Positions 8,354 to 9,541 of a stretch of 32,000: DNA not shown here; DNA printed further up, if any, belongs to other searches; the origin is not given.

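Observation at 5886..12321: Glycopeptide-resistance cluster with a non-canonical accessory operon between vanR and vanH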

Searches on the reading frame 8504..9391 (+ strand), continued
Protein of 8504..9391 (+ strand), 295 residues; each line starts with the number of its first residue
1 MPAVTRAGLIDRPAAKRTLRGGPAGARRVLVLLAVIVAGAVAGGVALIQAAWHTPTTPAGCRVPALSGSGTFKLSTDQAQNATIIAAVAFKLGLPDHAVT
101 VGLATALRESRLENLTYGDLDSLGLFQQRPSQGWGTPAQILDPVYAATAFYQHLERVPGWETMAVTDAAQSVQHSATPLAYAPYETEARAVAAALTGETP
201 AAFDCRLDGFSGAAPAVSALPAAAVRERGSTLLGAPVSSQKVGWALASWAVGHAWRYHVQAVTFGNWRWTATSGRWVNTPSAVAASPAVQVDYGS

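Call 37: fold_search(model_id=the predicted structure, library=pdb)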
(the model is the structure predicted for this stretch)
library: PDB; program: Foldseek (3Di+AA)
matches with E <= 10: 205; with E <= 0.001: 2
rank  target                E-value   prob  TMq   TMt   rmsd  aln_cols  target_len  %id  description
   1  8b2e                  4.9e-07  1.00  0.39  0.81   1.1       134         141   31  Muramidase from Kionochaeta sp natural catalytic core (released 2023-07-19)
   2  8b2h                  1.5e-06  1.00  0.39  0.79   1.9       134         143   33  Muramidase from Thermothielavioides terrestris, catalytic domain (released 2023-07-19)
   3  6gi4                  6.5e-02  0.92  0.23  0.33   8.8       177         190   11  Structure of Lytic Transglycosylase MltE mutant S75A from E.coli (released 2018-10-10)
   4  6gi3                  8.1e-02  0.90  0.23  0.33   8.8       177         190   11  Structure of Lytic Transglycosylase MltE mutant S73A from E.coli (released 2018-10-10)
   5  2y8p_B                8.1e-02  0.87  0.23  0.33   8.8       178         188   12  Crystal Structure of an Outer Membrane-Anchored Endolytic Peptidoglycan Lytic Transglycosylase (MltE) from Escherichia (released 2011-04-13)
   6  6ghy_A                1.1e-01  0.82  0.23  0.33   8.8       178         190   11  Structure of Lytic Transglycosylase MltE inactive mutant E64Q from E.coli (released 2018-10-31)
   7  3bkh                  1.2e-01  0.77  0.27  0.30  17.6       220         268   15  Crystal structure of the bacteriophage phiKZ lytic transglycosylase, gp144 (released 2008-01-08)
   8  6ghy_B                1.5e-01  0.82  0.23  0.34   8.7       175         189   11  Structure of Lytic Transglycosylase MltE inactive mutant E64Q from E.coli (released 2018-10-31)
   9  6ghz_A                1.7e-01  0.77  0.23  0.34   8.8       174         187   12  Structure of Lytic Transglycosylase MltE mutant Y192F from E.coli (released 2018-10-31)
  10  3csr                  2.1e-01  0.95  0.30  0.50   4.4       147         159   14  Crystal and cryoEM structural studies of a cell wall degrading enzyme in the bacteriophage phi29 tail (released 2008-07-01)
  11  3mgw                  2.2e-01  0.69  0.25  0.37   6.9       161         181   14  Thermodynamics and structure of a salmon cold-active goose-type lysozyme (released 2010-05-05)
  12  3csq_D                2.3e-01  0.92  0.29  0.27   4.7       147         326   14  Crystal and cryoEM structural studies of a cell wall degrading enzyme in the bacteriophage phi29 tail (released 2008-07-01)
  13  2y8p_A                2.3e-01  0.75  0.23  0.34   8.8       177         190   12  Crystal Structure of an Outer Membrane-Anchored Endolytic Peptidoglycan Lytic Transglycosylase (MltE) from Escherichia (released 2011-04-13)
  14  1qte                  3.2e-01  0.63  0.25  0.13  12.7       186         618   17  CRYSTAL STRUCTURE OF THE 70 KDA SOLUBLE LYTIC TRANSGLYCOSYLASE SLT70 FROM ESCHERICHIA COLI AT 1.90 A RESOLUTION IN COMPL (released 1999-08-31)
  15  6ghz_B                3.2e-01  0.57  0.23  0.33   8.8       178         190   12  Structure of Lytic Transglycosylase MltE mutant Y192F from E.coli (released 2018-10-31)
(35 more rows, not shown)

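Call 46: find_related_loci(query=window:8504-9391:+, collection=metagenome_contigs, flank=8000)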
Query window:8504-9391:+ (295 aa) in metagenome_contigs; peptide patterns used: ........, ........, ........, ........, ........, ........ (x = any residue, [..] = any of these).
600 stretches matched a pattern (row limit reached: there are more); 314 encode a relative of the query (tblastn E <= 1e-3); the best 80 are kept; 80 distinct loci.
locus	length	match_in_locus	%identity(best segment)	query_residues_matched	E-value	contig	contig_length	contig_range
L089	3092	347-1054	57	53-291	3e-83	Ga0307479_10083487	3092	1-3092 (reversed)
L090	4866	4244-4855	58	61-264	2e-75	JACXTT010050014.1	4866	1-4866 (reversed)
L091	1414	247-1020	54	27-279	6e-79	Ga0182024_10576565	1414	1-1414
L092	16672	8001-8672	60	54-280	8e-74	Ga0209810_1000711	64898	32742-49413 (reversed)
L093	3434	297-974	59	61-282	3e-73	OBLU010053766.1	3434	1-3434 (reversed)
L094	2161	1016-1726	56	36-280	8e-73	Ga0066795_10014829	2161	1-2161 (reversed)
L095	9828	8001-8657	54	53-276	2e-69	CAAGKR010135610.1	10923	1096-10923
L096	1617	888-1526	56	61-282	2e-72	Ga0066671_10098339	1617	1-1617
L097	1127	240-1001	49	24-282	2e-74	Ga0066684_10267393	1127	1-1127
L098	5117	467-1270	52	13-282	8e-69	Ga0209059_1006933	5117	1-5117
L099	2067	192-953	50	24-282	7e-71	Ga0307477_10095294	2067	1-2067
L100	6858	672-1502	51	8-284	2e-68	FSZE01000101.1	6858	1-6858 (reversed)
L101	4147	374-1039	60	59-281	1e-68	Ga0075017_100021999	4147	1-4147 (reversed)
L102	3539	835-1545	54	36-280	2e-68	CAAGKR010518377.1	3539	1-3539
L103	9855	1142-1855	52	27-277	6e-68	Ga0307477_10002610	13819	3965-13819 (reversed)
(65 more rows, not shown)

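Call 62: find_encoding_contigs(protein=P0008, flank=8000, max_places=3)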
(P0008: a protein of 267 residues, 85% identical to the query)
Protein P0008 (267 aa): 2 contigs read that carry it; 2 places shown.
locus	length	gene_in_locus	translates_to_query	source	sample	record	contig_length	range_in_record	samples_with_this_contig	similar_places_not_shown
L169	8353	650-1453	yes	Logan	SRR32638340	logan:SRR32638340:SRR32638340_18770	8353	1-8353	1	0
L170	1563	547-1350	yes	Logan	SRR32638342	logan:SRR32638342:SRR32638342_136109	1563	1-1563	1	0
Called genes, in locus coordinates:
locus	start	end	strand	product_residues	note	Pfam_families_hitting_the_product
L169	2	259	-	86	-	?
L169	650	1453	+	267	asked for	-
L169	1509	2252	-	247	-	-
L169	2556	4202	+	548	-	PF16862:Glyco_hydro_79C (weak)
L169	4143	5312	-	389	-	PF01471:PG_binding_1, PF09374:PG_binding_3 (faint), PF01471:PG_binding_1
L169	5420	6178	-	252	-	PF00106:adh_short, PF08659:KR (weak), PF23441:SDR (faint), PF01370:Epimerase (weak), PF13561:adh_short_C2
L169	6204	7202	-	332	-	PF03069:FmdA_AmdA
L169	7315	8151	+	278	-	PF02668:TauD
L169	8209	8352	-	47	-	?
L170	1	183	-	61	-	?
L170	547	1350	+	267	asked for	-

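Call 63: find_encoding_contigs(protein=P0007, flank=8000, max_places=3)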
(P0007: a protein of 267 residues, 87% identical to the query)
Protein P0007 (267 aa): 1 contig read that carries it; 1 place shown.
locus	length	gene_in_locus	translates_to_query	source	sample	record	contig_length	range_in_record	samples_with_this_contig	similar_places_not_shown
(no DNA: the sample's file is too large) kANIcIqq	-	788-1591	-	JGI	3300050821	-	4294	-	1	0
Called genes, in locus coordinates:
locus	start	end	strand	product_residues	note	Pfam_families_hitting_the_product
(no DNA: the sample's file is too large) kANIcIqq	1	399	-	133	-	?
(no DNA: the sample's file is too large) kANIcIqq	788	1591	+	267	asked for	-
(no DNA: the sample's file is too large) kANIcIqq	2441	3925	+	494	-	PF07690:MFS_1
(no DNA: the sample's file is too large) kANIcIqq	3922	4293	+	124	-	?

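Call 64: find_encoding_contigs(protein=P0018, flank=8000, max_places=3)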
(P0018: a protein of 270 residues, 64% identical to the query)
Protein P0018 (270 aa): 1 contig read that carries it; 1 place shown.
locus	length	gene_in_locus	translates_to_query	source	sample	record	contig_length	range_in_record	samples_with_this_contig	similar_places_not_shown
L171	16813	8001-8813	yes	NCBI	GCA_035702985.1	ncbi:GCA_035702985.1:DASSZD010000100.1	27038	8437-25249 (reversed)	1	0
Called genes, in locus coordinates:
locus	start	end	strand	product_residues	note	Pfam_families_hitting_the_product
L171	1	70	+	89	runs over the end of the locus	-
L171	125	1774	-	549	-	PF03773:ArsP_1, PF04945:YHS, PF24273:TRASH_HVO_1752_C (faint), PF04945:YHS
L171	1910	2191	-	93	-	PF02583:Trns_repr_metal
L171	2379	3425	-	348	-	PF01545:Cation_efflux, PF16916:ZT_dimer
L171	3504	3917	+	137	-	PF12840:HTH_20 (weak), PF13412:HTH_24 (faint), PF01022:HTH_5, PF12802:MarR_2 (weak)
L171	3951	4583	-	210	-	PF09335:VTT_dom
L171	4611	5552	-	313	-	PF01435:Peptidase_M48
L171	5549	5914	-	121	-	PF03965:Penicillinase_R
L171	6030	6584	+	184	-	PF00534:Glycos_transf_1, PF13692:Glyco_trans_1_4, PF20706:GT4-conflict (weak)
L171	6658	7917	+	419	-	PF09992:NAGPA (weak)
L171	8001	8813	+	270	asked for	-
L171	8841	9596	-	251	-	PF01569:PAP2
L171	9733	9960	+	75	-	-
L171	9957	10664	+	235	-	-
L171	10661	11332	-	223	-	PF00072:Response_reg, PF00196:GerE, PF08281:Sigma70_r4_2 (weak)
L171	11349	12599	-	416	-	PF23539:DUF7134, PF07730:HisKA_3, PF02518:HATPase_c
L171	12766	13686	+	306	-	PF00005:ABC_tran, PF13304:AAA_21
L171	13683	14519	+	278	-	PF12679:ABC2_membrane_2 (faint), PF12730:ABC2_membrane_4 (weak)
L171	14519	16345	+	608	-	PF09335:VTT_dom, PF03988:DUF347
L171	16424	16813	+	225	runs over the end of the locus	PF00072:Response_reg, PF00486:Trans_reg_C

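Call 71: search_protein_families(library=ncbifam, proteins=[L171:6658-7917:+, window:8504-9391:+], max_evalue=1)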
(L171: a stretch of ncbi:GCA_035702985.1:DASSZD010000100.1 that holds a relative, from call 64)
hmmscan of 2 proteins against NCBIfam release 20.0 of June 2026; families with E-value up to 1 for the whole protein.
L171:6658-7917:+ (419 aa): 0 families

window:8504-9391:+ (295 aa): 0 families

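Call 72: search_protein_families(library=pfam, proteins=[L171:6658-7917:+], max_evalue=1)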
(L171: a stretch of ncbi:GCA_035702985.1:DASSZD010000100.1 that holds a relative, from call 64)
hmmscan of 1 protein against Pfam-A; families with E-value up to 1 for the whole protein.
L171:6658-7917:+ (419 aa): 1 family
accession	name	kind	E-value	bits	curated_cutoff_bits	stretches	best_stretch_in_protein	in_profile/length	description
PF09992.14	NAGPA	-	2.9e-07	31.3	25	1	227-365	2-137/169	Phosphodiester glycosidase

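Call 85: find_encoding_contigs(protein=P0013, flank=5000, max_places=4)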
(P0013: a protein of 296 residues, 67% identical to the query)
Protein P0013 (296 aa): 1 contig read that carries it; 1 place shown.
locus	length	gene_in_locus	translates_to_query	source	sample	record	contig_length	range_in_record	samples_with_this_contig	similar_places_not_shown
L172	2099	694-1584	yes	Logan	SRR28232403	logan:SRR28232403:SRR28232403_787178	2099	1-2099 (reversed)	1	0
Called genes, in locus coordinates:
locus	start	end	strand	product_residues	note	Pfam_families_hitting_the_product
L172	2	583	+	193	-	?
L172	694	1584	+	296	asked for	-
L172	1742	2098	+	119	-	?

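Call 86: find_encoding_contigs(protein=P0011, flank=5000, max_places=4)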
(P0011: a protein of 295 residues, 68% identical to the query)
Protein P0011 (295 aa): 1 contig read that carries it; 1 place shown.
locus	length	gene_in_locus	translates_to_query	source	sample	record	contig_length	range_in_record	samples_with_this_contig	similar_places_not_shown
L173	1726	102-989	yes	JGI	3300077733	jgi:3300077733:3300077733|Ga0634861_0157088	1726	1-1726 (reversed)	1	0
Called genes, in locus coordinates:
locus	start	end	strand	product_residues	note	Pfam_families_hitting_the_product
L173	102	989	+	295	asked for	-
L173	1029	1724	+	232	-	?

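Call 88: search_dna_similar(query=window:8504-9391:+, collection=plasmids, mode=protein, max_rows=15, max_evalue=0.00001)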
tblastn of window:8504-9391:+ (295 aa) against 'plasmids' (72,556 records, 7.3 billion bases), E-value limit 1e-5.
Records with a match: 404; places in all: 425; records where one place covers at least 80% of the query: 0.
Best place of each record, by identity: <60% 404.
By first word of the organism name: Streptomyces 79; Arthrobacter 58; Clavibacter 42; Rhodococcus 39; Curtobacterium 33; Paenarthrobacter 23; Microbacterium 12; Pseudarthrobacter 11; Pseudonocardia 9; Rathayibacter 7; and 45 more.
By predicted mobility (MOB-suite, as given by PLSDB): non-mobilizable 225; mobilizable 103; conjugative 76.
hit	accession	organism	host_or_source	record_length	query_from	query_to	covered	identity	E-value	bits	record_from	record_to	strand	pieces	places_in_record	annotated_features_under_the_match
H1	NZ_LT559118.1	Nonomuraea gerenzanensis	-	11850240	59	269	72%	43.0%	6e-36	143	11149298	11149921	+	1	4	none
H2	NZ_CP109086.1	Streptomyces albidoflavus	-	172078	56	206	51%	51.6%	1e-33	137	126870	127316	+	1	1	NlpC/P60 family protein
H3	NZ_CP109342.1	Streptomyces anulatus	-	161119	57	202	49%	51.3%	3e-32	132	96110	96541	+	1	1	C40 family peptidase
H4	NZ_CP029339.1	Streptomyces sp. SM17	Haliclona simulans,Tissue Sample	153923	56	195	47%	52.9%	1e-33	137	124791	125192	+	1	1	NlpC/P60 family protein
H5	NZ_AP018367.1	Streptomyces sp. SN-593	-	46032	59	193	46%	53.3%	1e-34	139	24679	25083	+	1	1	C40 family peptidase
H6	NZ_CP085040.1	Streptomyces sp. WA1-19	Periplaneta americana,cell ...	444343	72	206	46%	53.2%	5e-33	135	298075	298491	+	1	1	NlpC/P60 family protein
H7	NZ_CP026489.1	Streptomyces sp. 604F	sediment,sediment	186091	72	206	46%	53.2%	5e-33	135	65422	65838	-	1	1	NlpC/P60 family protein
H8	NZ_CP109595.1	Streptomyces albidoflavus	-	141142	72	206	46%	53.2%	5e-33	135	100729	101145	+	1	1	NlpC/P60 family protein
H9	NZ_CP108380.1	Streptomyces albidoflavus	-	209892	72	206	46%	53.2%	5e-33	135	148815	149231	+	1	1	NlpC/P60 family protein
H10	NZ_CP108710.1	Streptomyces canus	-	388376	66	204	47%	51.4%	1e-32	134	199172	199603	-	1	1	C40 family peptidase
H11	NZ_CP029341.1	Streptomyces sp. SM17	Haliclona simulans,Tissue Sample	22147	72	194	42%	56.1%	1e-34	140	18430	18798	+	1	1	NlpC/P60 family protein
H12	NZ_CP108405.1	Kitasatospora sp. NBC_01302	-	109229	77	202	43%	54.8%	1e-29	125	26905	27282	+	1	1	NlpC/P60 family protein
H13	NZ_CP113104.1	Streptomyces sp. NA13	cell culture,sea mud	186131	72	195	42%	54.8%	5e-33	135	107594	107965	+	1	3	NlpC/P60 family protein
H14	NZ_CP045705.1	Streptomyces rutgersensis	pure culture,soil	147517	72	195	42%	54.8%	3e-33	135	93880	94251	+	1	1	C40 family peptidase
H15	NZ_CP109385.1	Streptomyces sp. NBC_01544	-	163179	77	201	42%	54.1%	7e-31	129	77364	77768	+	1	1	NlpC/P60 family protein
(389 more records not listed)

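Call 89: search_dna_similar(query=window:8504-9391:+, collection=phages, mode=protein, max_rows=10, max_evalue=0.00001)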
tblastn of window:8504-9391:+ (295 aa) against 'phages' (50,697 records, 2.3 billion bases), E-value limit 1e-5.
Records with a match: 472; places in all: 472; records where one place covers at least 80% of the query: 0.
Best place of each record, by identity: <60% 472.
By first word of the organism name: Mycobacterium 206; Streptomyces 127; Gordonia 93; Corynebacterium 15; Curtobacterium 9; Arthrobacter 8; Rhodococcus 8; Bacteriophage 2; Nocardia 2; Microcystis 1; and 1 more.
By host as written in the record: Mycobacterium smegmatis mc2 155 156; Gordonia terrae 3612 57; Streptomyces griseus ATCC 10137 52; Streptomyces lividans JI 1326 29; Mycobacterium smegmatis mc#155 26; - 16; Gordonia rubripertincta NRRL B-16540 15; Corynebacterium xerosis 14; and 35 more.
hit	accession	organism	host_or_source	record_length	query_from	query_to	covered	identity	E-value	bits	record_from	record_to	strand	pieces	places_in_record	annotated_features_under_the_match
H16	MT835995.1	Bacteriophage sp.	human fecal samples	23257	57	269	72%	39.3%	2e-37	146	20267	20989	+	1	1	record has no annotation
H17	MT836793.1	Bacteriophage sp.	human fecal samples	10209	61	205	49%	51.0%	2e-33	134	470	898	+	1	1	record has no annotation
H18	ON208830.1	Streptomyces phage Emma1919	Streptomyces griseus ATCC 10137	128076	60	200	48%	47.9%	5e-30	125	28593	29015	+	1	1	40: tape measure protein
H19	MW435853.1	Streptomyces phage MeganTheeKilla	Streptomyces viridochromogenes DSM40736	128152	60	200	48%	47.9%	5e-30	125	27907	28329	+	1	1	38: tape measure protein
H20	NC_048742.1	Streptomyces phage Gilson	Streptomyces griseofuscus ATCC 23916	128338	60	200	48%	47.9%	5e-30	125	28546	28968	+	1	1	40: tail length tape measure protein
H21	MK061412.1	Streptomyces phage Gilson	Streptomyces griseofuscus ATCC 23916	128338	60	200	48%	47.9%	5e-30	125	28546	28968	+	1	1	40: tape measure protein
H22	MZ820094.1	Streptomyces phage Jada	Streptomyces viridochromogenes DSM40736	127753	60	200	48%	47.9%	5e-30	125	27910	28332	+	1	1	38: tape measure protein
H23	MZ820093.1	Streptomyces phage Forrest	Streptomyces viridochromogenes DSM40736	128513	60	200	48%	47.9%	5e-30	125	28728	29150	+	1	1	40: tape measure protein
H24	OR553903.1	Streptomyces phage Phredrick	Streptomyces griseus ATCC 10137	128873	60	200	48%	47.9%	8e-30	124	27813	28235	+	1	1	38: tape measure protein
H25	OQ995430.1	Streptomyces phage Kenrey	Streptomyces griseus ATCC 10137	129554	60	200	48%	47.9%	1e-29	124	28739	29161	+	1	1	40: tape measure protein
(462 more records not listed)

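Call 90: get_annotated_region(hit=H1, flank=6000)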
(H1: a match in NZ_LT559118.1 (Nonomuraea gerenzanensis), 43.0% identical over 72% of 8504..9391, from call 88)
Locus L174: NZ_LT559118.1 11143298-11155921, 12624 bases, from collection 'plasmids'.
description: Nonomuraea gerenzanensis isolate nono1 plasmid I, complete sequence
organism: Nonomuraea gerenzanensis (NCBI taxid 93944)
taxonomy: Bacteria; Actinomycetota; Actinomycetes; Streptosporangiales; Streptosporangiaceae; Nonomuraea; Nonomuraea gerenzanensis
host: -; source: -; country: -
typing (MOB-suite, as given by PLSDB): non-mobilizable
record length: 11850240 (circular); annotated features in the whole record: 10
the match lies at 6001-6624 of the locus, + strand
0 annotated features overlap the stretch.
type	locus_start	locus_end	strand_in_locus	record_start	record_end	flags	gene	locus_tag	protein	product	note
